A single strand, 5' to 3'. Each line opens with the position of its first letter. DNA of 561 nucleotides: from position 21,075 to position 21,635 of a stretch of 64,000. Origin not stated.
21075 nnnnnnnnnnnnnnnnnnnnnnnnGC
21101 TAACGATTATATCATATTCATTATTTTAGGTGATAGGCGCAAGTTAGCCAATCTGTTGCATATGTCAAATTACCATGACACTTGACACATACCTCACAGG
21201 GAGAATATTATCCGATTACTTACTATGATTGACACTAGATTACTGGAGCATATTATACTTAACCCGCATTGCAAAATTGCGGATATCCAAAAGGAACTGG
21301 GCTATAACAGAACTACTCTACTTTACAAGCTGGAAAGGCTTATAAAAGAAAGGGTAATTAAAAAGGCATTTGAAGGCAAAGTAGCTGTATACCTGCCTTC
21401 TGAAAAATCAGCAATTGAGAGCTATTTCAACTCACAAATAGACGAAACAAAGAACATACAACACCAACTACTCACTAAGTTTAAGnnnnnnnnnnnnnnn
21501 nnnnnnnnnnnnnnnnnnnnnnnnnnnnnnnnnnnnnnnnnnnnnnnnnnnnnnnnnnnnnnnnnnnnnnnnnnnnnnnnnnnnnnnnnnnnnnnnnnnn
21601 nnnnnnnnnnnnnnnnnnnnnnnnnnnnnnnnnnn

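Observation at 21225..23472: wHTH-fused degenerate 2-hydroxyacid dehydrogenase next to an intact paralogue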

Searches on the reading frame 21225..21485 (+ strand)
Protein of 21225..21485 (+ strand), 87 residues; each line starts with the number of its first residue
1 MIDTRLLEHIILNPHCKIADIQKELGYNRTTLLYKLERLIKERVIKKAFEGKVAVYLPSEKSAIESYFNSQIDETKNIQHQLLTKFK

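Call 71: search_solved_structures(query=A3, max_evalue=1, show_alignments=2)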
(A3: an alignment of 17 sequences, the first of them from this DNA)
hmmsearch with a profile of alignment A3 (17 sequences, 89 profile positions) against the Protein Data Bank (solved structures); distinct sequences matched with E-value up to 1: 139 (the best 60 are shown).
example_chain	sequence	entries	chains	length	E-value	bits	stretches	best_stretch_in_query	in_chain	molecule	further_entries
5duk_A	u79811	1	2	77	2.1e-07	33.8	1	5-63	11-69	putative DNA binding protein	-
1r22_A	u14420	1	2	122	3e-06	30.2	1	8-78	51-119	Transcriptional repressor smtB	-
2efq_A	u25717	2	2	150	8.6e-06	28.7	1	1-50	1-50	150aa long hypothetical transcriptional regulator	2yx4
2e7w_A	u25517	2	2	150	8.9e-06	28.7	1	1-50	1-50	150aa long hypothetical transcriptional regulator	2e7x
2efo_A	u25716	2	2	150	9.4e-06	28.6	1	1-50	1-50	150aa long hypothetical transcriptional regulator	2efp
2pmh_A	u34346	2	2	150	9.5e-06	28.6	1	1-50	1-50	150aa long hypothetical transcriptional regulator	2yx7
2d1h_A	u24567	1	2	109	1e-05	28.5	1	6-66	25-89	109aa long hypothetical transcriptional regulator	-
1r1t_A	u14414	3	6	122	1.2e-05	28.2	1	7-78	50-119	Transcriptional repressor smtB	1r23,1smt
2efn_A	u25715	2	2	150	1.4e-05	28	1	1-50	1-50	150aa long hypothetical transcriptional regulator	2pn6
3f6v_A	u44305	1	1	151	9.7e-05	25.3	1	12-62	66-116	Possible transcriptional regulator, ArsR family protein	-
3jth_A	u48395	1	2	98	0.00014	24.8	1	5-64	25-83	Transcription activator HlyU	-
5znx_A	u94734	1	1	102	0.00016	24.7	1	5-64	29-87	Transcriptional activator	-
1u2w_A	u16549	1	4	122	0.00025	24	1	4-63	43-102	Cadmium efflux system accessory protein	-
2oqg_A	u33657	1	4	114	0.00031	23.7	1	5-59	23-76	Possible transcriptional regulator, ArsR family protein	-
3f72_A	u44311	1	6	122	0.00038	23.4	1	4-62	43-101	Cadmium efflux system accessory protein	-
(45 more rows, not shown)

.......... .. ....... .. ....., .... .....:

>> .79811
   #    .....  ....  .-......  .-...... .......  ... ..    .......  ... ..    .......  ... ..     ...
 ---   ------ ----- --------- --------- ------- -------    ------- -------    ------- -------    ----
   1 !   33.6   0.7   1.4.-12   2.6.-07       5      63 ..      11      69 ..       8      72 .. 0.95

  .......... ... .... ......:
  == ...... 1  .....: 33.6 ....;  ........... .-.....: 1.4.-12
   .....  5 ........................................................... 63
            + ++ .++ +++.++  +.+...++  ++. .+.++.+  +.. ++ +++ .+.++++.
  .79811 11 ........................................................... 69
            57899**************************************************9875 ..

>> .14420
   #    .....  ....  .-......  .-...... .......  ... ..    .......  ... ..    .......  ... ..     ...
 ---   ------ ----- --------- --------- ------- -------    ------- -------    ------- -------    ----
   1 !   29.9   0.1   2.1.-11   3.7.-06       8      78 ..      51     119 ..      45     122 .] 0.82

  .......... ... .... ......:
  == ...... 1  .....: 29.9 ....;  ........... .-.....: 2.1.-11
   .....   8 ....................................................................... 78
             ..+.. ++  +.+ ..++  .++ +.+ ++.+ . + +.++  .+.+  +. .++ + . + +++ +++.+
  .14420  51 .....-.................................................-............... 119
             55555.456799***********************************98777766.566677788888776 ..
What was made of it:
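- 21225..21398 (+): Winged helix-turn-helix domain (residues 1-58). The recognition helix is residues 29-41 (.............). A profile of the N-termini hits SmtB/ArsR and Lrp-type solved repressors (best E 2e-7; call 71).
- On Winged-helix (ArsR/MarR/Lrp-like) DNA-binding proteins: Profile hits to SmtB, ArsR and Lrp structures (call 71).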

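Call 72: search_protein_families(library=pfam, alignment_id=A3, max_evalue=0.01)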
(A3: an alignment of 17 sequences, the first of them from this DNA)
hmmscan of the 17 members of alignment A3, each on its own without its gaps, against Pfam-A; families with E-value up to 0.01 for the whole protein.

A. member 1, seq(87 aa): 3 families
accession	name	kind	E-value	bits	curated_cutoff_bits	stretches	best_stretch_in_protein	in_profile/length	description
PF13412.12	HTH_24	-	1.1e-06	28.5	21.9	1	2-46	4-48/48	Winged helix-turn-helix DNA-binding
PF21248.3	SoFic-like_C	-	0.0015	19.1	27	1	6-57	21-72/76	Protein adenylyltransferase SoFic-like, C-terminal domain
PF12802.13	MarR_2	-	0.0024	18.5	27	1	4-47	8-52/61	MarR family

B. families by the number of members that match (of 17 scanned): 45 families (the first 25 are shown)
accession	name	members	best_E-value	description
PF13412.12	HTH_24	10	2e-12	Winged helix-turn-helix DNA-binding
PF01022.26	HTH_5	9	7.4e-09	Bacterial regulatory protein, arsR family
PF12802.13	MarR_2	9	3.5e-08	MarR family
PF01047.28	MarR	8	3.1e-07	MarR family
PF12840.13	HTH_20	7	2.8e-09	Helix-turn-helix domain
PF01978.25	TrmB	6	1.9e-05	Sugar-specific transcriptional regulator TrmB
PF24266.1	HTH_HVO_0163_N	5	1.1e-05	HVO_0163, N-terminal HTH domain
PF21248.3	SoFic-like_C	5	0.00032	Protein adenylyltransferase SoFic-like, C-terminal domain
PF13463.12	HTH_27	4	5.5e-08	Winged helix DNA-binding domain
PF25212.1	HVO_A0114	4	4.6e-07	HVO_A0114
PF03965.22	Penicillinase_R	4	1.1e-06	Penicillinase repressor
PF08279.18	HTH_11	4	1.3e-05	HTH domain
PF08220.18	HTH_DeoR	3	0.00023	DeoR-like helix-turn-helix domain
PF00392.27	GntR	3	0.00093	Bacterial regulatory proteins, gntR family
PF05491.19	RuvB_C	2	0.00011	RuvB C-terminal winged helix domain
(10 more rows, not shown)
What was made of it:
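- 21225..21398 (+): Ten of 17 members hit HTH_24 and 9 hit HTH_5/ArsR (call 72).
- Closest known: ArsR/SmtB, MarR and Lrp-type winged-helix repressors. Same: The N-terminal domain matches these families at sequence-profile level (SmtB E 3e-6, 5duk E 2e-7; calls 71, 72).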
